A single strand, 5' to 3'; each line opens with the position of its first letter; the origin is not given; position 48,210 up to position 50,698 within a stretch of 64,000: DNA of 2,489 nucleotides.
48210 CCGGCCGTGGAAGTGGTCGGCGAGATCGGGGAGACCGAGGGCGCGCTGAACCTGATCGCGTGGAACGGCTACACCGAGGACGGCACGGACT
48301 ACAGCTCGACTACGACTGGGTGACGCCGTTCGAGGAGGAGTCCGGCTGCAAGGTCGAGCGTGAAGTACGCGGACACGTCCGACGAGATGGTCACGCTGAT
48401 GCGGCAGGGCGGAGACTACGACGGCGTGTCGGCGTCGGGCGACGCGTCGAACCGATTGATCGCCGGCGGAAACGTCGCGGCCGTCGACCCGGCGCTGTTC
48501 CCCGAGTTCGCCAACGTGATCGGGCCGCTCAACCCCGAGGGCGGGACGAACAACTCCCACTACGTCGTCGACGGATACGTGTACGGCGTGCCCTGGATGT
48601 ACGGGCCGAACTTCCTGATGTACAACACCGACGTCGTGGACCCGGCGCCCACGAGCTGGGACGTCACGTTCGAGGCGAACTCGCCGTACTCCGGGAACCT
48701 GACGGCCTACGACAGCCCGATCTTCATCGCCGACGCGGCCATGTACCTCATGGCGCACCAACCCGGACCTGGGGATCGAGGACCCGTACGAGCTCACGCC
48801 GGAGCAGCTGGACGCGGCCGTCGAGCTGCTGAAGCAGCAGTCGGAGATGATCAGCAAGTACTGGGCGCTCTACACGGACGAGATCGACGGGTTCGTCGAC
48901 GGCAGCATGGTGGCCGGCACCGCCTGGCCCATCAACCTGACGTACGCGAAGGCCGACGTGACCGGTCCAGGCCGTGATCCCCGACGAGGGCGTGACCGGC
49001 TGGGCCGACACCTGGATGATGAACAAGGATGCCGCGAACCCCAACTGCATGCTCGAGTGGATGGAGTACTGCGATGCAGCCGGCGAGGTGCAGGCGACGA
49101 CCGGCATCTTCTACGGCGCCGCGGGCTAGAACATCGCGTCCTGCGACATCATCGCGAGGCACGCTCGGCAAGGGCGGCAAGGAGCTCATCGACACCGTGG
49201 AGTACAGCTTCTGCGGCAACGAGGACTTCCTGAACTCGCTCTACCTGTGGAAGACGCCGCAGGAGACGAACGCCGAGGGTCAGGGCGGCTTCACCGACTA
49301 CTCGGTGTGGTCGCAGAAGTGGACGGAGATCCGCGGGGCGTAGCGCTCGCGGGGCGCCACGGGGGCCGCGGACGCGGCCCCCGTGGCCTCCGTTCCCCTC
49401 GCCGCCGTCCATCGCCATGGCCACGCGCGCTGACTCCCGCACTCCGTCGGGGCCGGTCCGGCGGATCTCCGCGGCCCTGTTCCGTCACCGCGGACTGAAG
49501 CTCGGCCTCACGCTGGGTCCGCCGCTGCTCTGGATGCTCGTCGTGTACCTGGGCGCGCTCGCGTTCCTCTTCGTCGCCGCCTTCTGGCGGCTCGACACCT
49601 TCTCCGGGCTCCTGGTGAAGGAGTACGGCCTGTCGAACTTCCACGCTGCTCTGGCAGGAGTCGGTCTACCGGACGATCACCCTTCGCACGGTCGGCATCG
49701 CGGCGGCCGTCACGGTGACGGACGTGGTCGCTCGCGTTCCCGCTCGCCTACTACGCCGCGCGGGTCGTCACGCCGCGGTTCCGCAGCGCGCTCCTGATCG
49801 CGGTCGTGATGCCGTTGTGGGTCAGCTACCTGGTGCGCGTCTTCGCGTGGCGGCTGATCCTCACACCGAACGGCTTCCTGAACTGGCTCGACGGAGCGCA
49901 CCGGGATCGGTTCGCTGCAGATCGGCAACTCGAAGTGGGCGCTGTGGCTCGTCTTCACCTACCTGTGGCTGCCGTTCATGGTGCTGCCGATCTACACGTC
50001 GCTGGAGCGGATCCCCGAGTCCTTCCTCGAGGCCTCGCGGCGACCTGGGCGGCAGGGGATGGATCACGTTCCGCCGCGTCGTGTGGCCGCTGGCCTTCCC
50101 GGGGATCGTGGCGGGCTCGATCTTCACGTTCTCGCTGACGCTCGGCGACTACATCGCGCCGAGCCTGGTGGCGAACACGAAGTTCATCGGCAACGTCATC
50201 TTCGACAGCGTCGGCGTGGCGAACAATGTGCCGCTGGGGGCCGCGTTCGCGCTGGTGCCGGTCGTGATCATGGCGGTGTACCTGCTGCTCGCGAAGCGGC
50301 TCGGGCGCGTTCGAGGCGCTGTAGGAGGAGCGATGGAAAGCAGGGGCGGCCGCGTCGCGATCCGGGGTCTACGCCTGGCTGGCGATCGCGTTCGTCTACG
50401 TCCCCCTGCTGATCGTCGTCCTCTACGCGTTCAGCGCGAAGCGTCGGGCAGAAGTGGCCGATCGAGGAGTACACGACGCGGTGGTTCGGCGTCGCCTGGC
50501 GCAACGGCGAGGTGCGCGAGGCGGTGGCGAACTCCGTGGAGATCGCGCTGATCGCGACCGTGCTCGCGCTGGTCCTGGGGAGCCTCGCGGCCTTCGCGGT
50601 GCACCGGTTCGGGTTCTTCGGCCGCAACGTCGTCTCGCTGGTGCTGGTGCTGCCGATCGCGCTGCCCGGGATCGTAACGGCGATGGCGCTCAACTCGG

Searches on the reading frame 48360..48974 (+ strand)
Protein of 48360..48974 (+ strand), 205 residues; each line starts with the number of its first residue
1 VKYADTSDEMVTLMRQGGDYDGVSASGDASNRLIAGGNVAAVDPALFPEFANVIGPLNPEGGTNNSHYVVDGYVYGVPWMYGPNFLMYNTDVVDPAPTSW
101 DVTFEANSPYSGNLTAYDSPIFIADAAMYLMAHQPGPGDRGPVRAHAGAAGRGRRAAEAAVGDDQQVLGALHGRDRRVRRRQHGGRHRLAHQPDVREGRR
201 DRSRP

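Call 56: search_protein_families(library=pfam, proteins=[window:48360-48974:+], max_evalue=0.001)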
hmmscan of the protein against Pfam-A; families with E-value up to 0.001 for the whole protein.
window:48360-48974:+ (205 aa): 2 families
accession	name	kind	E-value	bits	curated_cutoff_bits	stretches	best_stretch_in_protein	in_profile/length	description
PF13416.11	SBP_bac_8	-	5.5e-06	26.8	27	1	69-128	79-140/279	Bacterial extracellular solute-binding protein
PF01547.30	SBP_bac_1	-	0.00015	22.3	26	1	32-101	63-132/307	Bacterial extracellular solute-binding protein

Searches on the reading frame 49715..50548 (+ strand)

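Call 56: search_protein_families(library=pfam, proteins=[window:49715-50548:+], max_evalue=0.001)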
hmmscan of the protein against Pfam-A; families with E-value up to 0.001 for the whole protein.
window:49715-50548:+ (278 aa): 1 family
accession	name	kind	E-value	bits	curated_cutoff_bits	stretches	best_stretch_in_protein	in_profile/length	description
PF00528.27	BPD_transp_1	-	4.8e-05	23.6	26.4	1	115-196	94-174/184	Binding-protein-dependent transport system inner membrane component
